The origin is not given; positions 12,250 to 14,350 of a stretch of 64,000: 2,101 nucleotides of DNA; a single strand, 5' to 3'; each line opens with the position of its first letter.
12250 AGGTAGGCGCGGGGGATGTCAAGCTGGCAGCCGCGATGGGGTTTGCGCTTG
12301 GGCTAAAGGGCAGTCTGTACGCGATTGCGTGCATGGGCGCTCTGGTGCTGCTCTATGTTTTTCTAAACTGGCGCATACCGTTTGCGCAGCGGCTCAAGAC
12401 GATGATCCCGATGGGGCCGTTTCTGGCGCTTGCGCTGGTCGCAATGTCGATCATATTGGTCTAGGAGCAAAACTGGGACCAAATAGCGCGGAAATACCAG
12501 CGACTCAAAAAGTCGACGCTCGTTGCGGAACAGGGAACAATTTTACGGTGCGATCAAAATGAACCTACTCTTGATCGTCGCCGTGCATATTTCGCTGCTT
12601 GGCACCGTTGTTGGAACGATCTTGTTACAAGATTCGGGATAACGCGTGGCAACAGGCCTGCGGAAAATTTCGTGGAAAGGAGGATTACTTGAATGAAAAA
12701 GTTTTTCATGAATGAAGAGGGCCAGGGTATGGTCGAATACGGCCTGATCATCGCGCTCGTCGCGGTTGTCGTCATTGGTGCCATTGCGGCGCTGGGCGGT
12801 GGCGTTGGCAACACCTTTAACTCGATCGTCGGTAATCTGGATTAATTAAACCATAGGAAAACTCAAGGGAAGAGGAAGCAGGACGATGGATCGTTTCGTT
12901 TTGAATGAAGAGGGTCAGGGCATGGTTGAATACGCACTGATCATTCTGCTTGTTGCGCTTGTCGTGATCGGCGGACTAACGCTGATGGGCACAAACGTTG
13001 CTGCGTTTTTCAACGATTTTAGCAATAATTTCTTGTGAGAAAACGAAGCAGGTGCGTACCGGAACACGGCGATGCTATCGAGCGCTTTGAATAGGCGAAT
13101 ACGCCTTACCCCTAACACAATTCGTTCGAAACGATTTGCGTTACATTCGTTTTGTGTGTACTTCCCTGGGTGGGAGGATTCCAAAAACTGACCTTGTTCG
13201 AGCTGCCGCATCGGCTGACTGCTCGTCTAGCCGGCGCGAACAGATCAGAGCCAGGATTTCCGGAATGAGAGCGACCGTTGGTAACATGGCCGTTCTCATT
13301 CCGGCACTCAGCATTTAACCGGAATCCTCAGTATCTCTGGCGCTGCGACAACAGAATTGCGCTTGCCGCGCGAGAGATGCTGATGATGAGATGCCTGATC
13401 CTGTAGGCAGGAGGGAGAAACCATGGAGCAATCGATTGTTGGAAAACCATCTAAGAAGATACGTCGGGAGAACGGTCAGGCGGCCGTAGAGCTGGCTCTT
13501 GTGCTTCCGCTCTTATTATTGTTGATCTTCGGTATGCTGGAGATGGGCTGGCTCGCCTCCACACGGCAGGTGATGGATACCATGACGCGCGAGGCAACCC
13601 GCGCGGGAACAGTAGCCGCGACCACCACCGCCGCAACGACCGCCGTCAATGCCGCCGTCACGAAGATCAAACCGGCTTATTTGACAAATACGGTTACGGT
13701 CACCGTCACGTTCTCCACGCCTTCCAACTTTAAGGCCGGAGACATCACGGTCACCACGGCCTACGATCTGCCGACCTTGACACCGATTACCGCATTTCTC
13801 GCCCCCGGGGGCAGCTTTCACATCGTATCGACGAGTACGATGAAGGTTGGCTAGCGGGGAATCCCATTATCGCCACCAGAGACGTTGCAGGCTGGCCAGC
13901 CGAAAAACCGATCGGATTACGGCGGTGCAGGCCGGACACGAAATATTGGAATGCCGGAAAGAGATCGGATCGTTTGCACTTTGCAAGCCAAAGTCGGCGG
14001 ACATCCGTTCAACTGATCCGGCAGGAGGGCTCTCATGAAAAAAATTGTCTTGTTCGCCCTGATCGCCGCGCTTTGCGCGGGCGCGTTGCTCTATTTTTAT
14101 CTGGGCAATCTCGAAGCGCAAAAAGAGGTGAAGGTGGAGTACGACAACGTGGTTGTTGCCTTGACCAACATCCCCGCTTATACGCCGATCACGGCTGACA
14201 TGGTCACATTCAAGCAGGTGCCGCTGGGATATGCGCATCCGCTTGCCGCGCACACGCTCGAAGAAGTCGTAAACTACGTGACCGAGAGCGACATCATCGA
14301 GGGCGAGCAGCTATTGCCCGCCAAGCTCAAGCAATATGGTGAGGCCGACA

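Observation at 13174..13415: Unrecognised 240-nt multi-helix RNA with switch-like alternative pairings between the pilins and tadE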

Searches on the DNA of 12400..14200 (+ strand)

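Call 5: search_rna_families(source=window, start=12400, end=14200, threshold=evalue, max_evalue=10)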
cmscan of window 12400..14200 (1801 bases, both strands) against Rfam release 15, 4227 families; matches with E-value up to 10: 4.
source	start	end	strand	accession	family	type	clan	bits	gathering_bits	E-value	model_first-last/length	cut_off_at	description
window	13378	13429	+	RF00274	SNORD57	Gene; snRNA; snoRNA; CD-box;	CL00058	20.7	47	0.37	1-72/72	no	Small nucleolar RNA SNORD57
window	12589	12659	-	RF01531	TB10Cs3H1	Gene; snRNA; snoRNA; HACA-box;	-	20.1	40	0.78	1-62/62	no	Trypanosomatid snoRNA TB10Cs3H1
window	12593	12657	+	RF00894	mir-790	Gene; miRNA;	-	20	63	0.88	1-70/70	no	mir-790 microRNA precursor family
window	12787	12806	+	RF01707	JUMPstart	Cis-reg;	-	14.8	35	8.5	1-38/38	no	JUMPstart RNA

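Call 34: search_rna_families(sources=[L003, L006, L030, L025, L009, L024, L004, L007, L008, L018, L001, L036, L002, L010, L013, L014, L015, L023], threshold=gathering)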
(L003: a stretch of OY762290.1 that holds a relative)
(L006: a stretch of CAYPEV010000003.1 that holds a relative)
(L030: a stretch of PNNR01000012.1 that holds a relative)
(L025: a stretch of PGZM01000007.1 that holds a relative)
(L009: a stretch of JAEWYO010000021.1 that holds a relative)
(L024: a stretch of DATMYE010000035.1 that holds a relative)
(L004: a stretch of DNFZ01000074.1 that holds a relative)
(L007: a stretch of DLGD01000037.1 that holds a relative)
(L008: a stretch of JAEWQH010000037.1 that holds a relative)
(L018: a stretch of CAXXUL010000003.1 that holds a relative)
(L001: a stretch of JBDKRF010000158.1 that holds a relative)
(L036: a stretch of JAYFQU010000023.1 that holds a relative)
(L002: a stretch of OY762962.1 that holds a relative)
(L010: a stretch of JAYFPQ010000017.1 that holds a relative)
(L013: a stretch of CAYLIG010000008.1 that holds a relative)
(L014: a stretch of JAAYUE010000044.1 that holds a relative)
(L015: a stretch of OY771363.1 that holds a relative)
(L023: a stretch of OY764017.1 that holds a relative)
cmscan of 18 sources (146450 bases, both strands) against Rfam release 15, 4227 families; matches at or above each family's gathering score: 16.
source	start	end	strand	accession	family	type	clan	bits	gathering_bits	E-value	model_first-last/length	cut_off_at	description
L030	2159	2245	+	RF01051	c-di-GMP-I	Cis-reg; riboswitch;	CL00126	79.3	35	1.4e-13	1-87/87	no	c-di-GMP-I riboswitch aptamer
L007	1998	2084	+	RF01051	c-di-GMP-I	Cis-reg; riboswitch;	CL00126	73.2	35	4.3e-12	1-87/87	no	c-di-GMP-I riboswitch aptamer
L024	1989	2075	+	RF01051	c-di-GMP-I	Cis-reg; riboswitch;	CL00126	72.9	35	5.1e-12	1-87/87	no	c-di-GMP-I riboswitch aptamer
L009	1810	1896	+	RF01051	c-di-GMP-I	Cis-reg; riboswitch;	CL00126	71.5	35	1.1e-11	1-87/87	no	c-di-GMP-I riboswitch aptamer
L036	2061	2149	+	RF01051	c-di-GMP-I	Cis-reg; riboswitch;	CL00126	70.4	35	2e-11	1-87/87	no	c-di-GMP-I riboswitch aptamer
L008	2274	2362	+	RF01051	c-di-GMP-I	Cis-reg; riboswitch;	CL00126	69.7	35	3.1e-11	1-87/87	no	c-di-GMP-I riboswitch aptamer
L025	2001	2088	+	RF01051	c-di-GMP-I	Cis-reg; riboswitch;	CL00126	69.6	35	3.2e-11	1-87/87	no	c-di-GMP-I riboswitch aptamer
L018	2048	2134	+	RF01051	c-di-GMP-I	Cis-reg; riboswitch;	CL00126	69.6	35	3.2e-11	1-87/87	no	c-di-GMP-I riboswitch aptamer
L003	2105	2192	+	RF01051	c-di-GMP-I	Cis-reg; riboswitch;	CL00126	68.6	35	5.6e-11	1-87/87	no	c-di-GMP-I riboswitch aptamer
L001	2054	2141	+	RF01051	c-di-GMP-I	Cis-reg; riboswitch;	CL00126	64.7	35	5.2e-10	1-87/87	no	c-di-GMP-I riboswitch aptamer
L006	2118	2205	+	RF01051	c-di-GMP-I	Cis-reg; riboswitch;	CL00126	63.9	35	8.1e-10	1-87/87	no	c-di-GMP-I riboswitch aptamer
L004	2098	2186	+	RF01051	c-di-GMP-I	Cis-reg; riboswitch;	CL00126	63.8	35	8.4e-10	1-87/87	no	c-di-GMP-I riboswitch aptamer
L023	1990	2079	+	RF01051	c-di-GMP-I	Cis-reg; riboswitch;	CL00126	63.7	35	8.9e-10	1-87/87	no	c-di-GMP-I riboswitch aptamer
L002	2077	2162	+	RF01051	c-di-GMP-I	Cis-reg; riboswitch;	CL00126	62.9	35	1.4e-09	1-87/87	no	c-di-GMP-I riboswitch aptamer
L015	2180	2270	+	RF01051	c-di-GMP-I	Cis-reg; riboswitch;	CL00126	62.6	35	1.7e-09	1-87/87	no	c-di-GMP-I riboswitch aptamer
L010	2237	2326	+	RF01051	c-di-GMP-I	Cis-reg; riboswitch;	CL00126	60.7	35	4.7e-09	1-87/87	no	c-di-GMP-I riboswitch aptamer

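Call 38: build_rna_model(alignment_id=A4)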
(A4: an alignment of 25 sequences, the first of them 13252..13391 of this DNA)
Model R1 built from alignment A4 (25 sequences, 196 columns); structure: RNAalifold consensus.
model positions 139; base pairs 37; branch points 1; effective number of sequences 2.3; information 0.59 bits per position. Calibrated on 0.2 Mb of random sequence (short: E-values are rough).
structure used (alignment columns):
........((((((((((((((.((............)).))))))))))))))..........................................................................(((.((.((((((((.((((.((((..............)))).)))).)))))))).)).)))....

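Call 39: search_with_rna_model(model_id=R1, sources=[window, L001, L002, L003, L004, L005, L006, L007, L008, L009, L010, L011, L012, L013, L014, L015, L016, L017, L018, L019, L020, L021, L022, L023, L024, L025, L026, L027, L028, L029, L030, L031, L032, L033, L034, L035, L036, L037, L038, L039, L040, L041, L042, L043, L044, L045, L046, L047, L048, L049, L050, L051, L052, L053, L054, L055, L056, L057, L058, L059, L060, L061, L062, L063, L064, L065, L066, L067, L068, L069, L070, L071, L072, L073, L074, L075, L076, L077, L078, L079, L080, L081, L082, L083, L084, L085, L086, L087, L088, L089, L090, L091, L092], max_evalue=1, make_alignment=true)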
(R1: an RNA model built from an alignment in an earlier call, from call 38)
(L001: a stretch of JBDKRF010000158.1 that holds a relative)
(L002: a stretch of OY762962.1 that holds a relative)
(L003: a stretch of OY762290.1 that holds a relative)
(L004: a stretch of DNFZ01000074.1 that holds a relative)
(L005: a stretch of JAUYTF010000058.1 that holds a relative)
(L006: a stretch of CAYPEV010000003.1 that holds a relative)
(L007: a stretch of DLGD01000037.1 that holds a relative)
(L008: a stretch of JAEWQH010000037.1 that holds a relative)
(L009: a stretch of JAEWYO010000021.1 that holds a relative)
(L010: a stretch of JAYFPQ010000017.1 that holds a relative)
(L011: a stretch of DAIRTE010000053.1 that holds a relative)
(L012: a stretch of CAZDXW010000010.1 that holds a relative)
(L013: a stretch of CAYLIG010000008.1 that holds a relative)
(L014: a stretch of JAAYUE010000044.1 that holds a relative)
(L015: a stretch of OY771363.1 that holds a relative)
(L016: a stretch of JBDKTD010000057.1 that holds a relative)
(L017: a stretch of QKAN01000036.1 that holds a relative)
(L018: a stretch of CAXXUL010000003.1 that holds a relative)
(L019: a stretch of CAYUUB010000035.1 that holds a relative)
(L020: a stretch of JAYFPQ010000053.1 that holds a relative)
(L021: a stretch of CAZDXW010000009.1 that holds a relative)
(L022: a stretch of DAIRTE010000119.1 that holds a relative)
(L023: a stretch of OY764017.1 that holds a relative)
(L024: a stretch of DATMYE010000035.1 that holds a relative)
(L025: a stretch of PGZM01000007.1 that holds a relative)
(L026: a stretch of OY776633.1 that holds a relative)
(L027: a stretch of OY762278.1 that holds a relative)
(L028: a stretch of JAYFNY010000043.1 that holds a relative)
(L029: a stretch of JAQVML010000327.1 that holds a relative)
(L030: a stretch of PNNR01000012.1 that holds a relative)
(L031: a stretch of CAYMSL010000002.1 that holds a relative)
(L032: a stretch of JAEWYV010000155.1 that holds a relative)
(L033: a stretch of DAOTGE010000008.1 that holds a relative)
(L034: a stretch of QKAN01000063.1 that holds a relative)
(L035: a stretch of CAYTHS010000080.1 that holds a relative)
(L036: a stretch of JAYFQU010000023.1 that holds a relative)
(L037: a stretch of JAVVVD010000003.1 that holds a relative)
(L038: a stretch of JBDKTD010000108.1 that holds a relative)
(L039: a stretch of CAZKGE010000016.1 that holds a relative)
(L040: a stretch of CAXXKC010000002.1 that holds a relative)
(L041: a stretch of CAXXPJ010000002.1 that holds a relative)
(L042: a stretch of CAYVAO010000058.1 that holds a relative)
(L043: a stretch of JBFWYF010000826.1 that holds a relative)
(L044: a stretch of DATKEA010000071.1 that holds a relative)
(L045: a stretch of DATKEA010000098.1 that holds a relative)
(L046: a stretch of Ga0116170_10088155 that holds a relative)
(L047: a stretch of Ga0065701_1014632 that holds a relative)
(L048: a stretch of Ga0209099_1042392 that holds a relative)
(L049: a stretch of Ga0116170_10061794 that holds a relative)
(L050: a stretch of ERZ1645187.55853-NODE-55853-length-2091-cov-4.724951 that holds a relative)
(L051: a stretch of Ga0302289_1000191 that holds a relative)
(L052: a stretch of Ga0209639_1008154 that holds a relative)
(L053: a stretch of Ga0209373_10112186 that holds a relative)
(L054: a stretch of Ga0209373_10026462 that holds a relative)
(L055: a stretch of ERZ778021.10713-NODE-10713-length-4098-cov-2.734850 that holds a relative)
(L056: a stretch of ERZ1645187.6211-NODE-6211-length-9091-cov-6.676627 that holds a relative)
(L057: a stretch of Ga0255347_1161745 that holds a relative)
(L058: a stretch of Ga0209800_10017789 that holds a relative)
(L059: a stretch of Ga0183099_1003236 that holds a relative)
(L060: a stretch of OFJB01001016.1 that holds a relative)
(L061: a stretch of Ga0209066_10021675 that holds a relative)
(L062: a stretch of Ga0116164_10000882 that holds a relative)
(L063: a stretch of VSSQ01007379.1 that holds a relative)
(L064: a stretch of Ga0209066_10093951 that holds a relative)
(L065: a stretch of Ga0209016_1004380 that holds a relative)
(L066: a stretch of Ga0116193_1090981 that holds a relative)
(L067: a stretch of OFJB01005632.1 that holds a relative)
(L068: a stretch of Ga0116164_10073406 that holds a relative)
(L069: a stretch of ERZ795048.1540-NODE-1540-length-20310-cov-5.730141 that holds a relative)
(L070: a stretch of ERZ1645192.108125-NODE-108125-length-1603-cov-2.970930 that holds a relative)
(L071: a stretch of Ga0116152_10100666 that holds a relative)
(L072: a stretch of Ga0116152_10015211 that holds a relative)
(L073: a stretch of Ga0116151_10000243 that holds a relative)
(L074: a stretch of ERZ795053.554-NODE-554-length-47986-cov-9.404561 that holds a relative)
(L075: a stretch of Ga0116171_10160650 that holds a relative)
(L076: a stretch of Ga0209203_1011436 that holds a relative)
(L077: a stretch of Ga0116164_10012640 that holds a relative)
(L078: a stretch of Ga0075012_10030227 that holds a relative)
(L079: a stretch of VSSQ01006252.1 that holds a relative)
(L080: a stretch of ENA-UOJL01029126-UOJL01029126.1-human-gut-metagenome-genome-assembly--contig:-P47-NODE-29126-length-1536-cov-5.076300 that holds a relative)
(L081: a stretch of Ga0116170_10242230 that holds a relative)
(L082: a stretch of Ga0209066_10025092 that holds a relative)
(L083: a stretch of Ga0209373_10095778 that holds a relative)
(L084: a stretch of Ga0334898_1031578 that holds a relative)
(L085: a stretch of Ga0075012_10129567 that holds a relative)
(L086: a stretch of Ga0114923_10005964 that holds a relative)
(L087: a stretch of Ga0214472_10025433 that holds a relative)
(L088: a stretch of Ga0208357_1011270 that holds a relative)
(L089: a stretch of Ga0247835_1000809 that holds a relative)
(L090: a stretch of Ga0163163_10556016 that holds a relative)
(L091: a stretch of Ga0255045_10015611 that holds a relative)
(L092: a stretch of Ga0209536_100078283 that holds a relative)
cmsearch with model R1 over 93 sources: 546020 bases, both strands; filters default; matches with E-value up to 1: 117.
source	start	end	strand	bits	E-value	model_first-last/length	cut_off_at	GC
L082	2298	2429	+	133.5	3.6e-34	1-139/139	no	0.49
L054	1054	1194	+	132.3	7.5e-34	1-139/139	no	0.53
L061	2296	2426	+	132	9.1e-34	1-139/139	no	0.49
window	13252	13391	+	129.9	3.5e-33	1-139/139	no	0.54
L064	117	250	+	129.2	5.3e-33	1-139/139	no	0.54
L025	3792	3921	+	126.5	2.9e-32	1-139/139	no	0.48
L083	1062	1201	+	126.4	3.2e-32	1-139/139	no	0.55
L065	2292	2421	+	124.4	1.1e-31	1-139/139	no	0.48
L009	3757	3908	+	124.1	1.3e-31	1-139/139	no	0.57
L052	2314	2454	+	124.1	1.4e-31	1-139/139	no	0.55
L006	3763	3916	+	123.5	1.9e-31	1-139/139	no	0.54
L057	59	209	+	122.5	3.8e-31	1-139/139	no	0.53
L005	725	872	+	120.5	1.3e-30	1-139/139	no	0.54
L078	2322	2470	+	118.1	5.9e-30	1-139/139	no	0.51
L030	3796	3923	+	117.9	6.8e-30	1-139/139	no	0.49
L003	3757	3910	+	116.7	1.4e-29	1-139/139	no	0.59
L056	358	507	+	115.7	2.7e-29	1-139/139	no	0.54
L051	2304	2450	+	112.5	2e-28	1-139/139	no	0.46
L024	3807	3938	+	111.2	4.6e-28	1-139/139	no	0.52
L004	3813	3950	+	108.8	2.1e-27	1-139/139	no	0.45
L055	560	711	+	105.8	1.4e-26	1-139/139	no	0.53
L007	3759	3911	+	101.2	2.4e-25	1-139/139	no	0.5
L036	3765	3948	+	92.6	5.7e-23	1-139/139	no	0.54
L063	267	450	+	92.6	5.7e-23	1-139/139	no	0.54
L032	2484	2676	+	87.9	1.1e-21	1-139/139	no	0.52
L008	3781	3919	+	71.6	3.3e-17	1-139/139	no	0.6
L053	655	745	+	52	7.7e-12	1-139/139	no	0.48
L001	3798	3888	+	52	7.7e-12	1-139/139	no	0.48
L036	3709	3825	-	47.8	1.1e-10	1-139/139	no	0.58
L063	211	327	-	47.8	1.1e-10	1-139/139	no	0.58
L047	2305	2405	+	47.2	1.6e-10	1-139/139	no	0.45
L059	689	789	+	47.2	1.6e-10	1-139/139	no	0.45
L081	671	758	+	46.8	2e-10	1-139/139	no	0.44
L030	3783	3854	-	45.4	4.7e-10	1-139/139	no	0.44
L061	2359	2456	-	44.5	8.5e-10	1-139/139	no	0.44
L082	2362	2459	-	44.5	8.5e-10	1-139/139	no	0.44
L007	3844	4081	-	44.3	9.7e-10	1-139/139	no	0.55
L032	2434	2545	-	43.6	1.5e-09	1-139/139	no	0.51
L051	2278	2365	-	43.2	2e-09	1-139/139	no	0.48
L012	3831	3925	+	43.1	2e-09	1-139/139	no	0.43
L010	3831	3925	+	42.4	3.3e-09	1-139/139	no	0.42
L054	1000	1114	-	42.4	3.3e-09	1-139/139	no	0.55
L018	3801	3897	+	42.4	3.3e-09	1-139/139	no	0.51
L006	3709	3824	-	42.2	3.8e-09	1-139/139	no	0.54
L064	99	176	-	41.4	6.1e-09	1-139/139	no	0.51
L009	3841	3947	-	40.8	9.1e-09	1-139/139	no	0.56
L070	1103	1178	+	40.6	1e-08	1-139/139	no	0.47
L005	715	786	-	40.1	1.3e-08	1-139/139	no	0.57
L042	3807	3925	+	39.8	1.7e-08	1-139/139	no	0.57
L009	3731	3816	-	39.8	1.7e-08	1-139/139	no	0.57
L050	513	593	+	39.7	1.7e-08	1-139/139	no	0.46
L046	341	469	+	39.6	1.9e-08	1-139/139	no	0.43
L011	3831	3945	+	39.6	1.9e-08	1-139/139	no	0.5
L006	3851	3953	-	39.1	2.6e-08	1-139/139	no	0.59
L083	1130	1235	-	38.8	3.2e-08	1-139/139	no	0.55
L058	1606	1696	+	38.4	4e-08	1-139/139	no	0.51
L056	367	410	-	38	5.1e-08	10-52/139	no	0.57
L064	188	246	-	37.9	5.6e-08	76-135/139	no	0.58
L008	3849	3995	-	37.5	7e-08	1-139/139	no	0.63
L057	68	111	-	37.3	8.2e-08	10-52/139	no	0.59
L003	3717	3818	-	37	9.6e-08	1-139/139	no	0.59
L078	2315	2380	-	37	9.8e-08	1-139/139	no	0.5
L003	3845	3980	-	36.6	1.2e-07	1-139/139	no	0.57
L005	801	951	-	36.6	1.3e-07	1-139/139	no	0.5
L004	3808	3873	-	36.3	1.5e-07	1-139/139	no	0.53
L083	1025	1122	-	36.1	1.8e-07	1-139/139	no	0.58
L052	2383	2518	-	35.5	2.5e-07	1-139/139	no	0.51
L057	144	267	-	35.2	3e-07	1-139/139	no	0.55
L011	3754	3890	-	35.1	3.2e-07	1-139/139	no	0.51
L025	3777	3850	-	34.8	4e-07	1-139/139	no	0.5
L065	2277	2350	-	34.8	4e-07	1-139/139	no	0.5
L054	1123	1228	-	34.5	4.8e-07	1-139/139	no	0.55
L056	441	567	-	33.7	7.6e-07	1-139/139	no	0.54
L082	2283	2355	-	33.7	8e-07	1-139/139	no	0.51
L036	3880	3997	-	33.4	9.3e-07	1-139/139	no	0.52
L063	382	499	-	33.4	9.3e-07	1-139/139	no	0.52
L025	3857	3948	-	33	1.2e-06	1-139/139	no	0.42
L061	2276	2352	-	32.9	1.3e-06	1-139/139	no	0.52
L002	3821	3941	+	32.5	1.6e-06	1-139/139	no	0.5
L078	2406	2465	-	32.2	2.1e-06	77-134/139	no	0.58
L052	2260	2374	-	31.8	2.6e-06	1-139/139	no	0.57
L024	3794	3865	-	31.7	2.8e-06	1-139/139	no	0.49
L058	1547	1665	-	31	4.4e-06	1-139/139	no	0.54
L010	3767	3890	-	30.9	4.7e-06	1-139/139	no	0.53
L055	645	800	-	30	8.2e-06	1-139/139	no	0.53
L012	3766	3890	-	29.9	8.6e-06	1-139/139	no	0.5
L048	1664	1774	+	29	1.5e-05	1-139/139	no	0.47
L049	1151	1261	+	29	1.5e-05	1-139/139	no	0.47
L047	2275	2365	-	28.4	2.3e-05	1-139/139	no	0.46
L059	659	749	-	28.4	2.3e-05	1-139/139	no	0.46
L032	2614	2670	-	28.1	2.7e-05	78-133/139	no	0.49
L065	2357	2448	-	27.2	4.6e-05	1-139/139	no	0.41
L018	3811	3851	-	27.2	4.6e-05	11-51/139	no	0.56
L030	3860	3982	-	27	5.5e-05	1-139/139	no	0.49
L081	607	730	-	26.6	7.1e-05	1-139/139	no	0.48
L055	569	612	-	25.6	0.00013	10-52/139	no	0.59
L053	628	715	-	25.4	0.00015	1-139/139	no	0.43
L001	3771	3858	-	25.4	0.00015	1-139/139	no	0.43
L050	523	563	-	23.6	0.00047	11-51/139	no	0.54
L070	1113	1153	-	23.6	0.00047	11-51/139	no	0.54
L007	3751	3820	-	22.8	0.00077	1-139/139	no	0.56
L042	3817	3857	-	22.1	0.0012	11-51/139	no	0.56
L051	2379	2499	-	21.5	0.0017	1-139/139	no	0.45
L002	3834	3869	-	21.2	0.0021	14-48/139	no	0.56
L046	354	389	-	20.9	0.0025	14-48/139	no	0.58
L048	1677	1712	-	20.9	0.0025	14-48/139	no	0.58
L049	1164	1199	-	20.9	0.0025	14-48/139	no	0.58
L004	3884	4011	-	20.7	0.0028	1-139/139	no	0.45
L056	1436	1542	+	18.3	0.013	1-139/139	no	0.63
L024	3872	3994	-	18.1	0.015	1-139/139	no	0.53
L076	2133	2269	-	16.9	0.031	1-139/139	no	0.56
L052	3444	3550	+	16.6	0.038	1-139/139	no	0.63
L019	1265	1375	+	16.1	0.051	1-139/139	no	0.35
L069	594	704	+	16.1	0.051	1-139/139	no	0.35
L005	1818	1924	+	13.5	0.26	1-139/139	no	0.59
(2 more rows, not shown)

Alignment A5: 117 matches aligned to the model, 301 columns, each read 5' to 3' on its own strand. Consensus structure (alignment columns), stored with it:
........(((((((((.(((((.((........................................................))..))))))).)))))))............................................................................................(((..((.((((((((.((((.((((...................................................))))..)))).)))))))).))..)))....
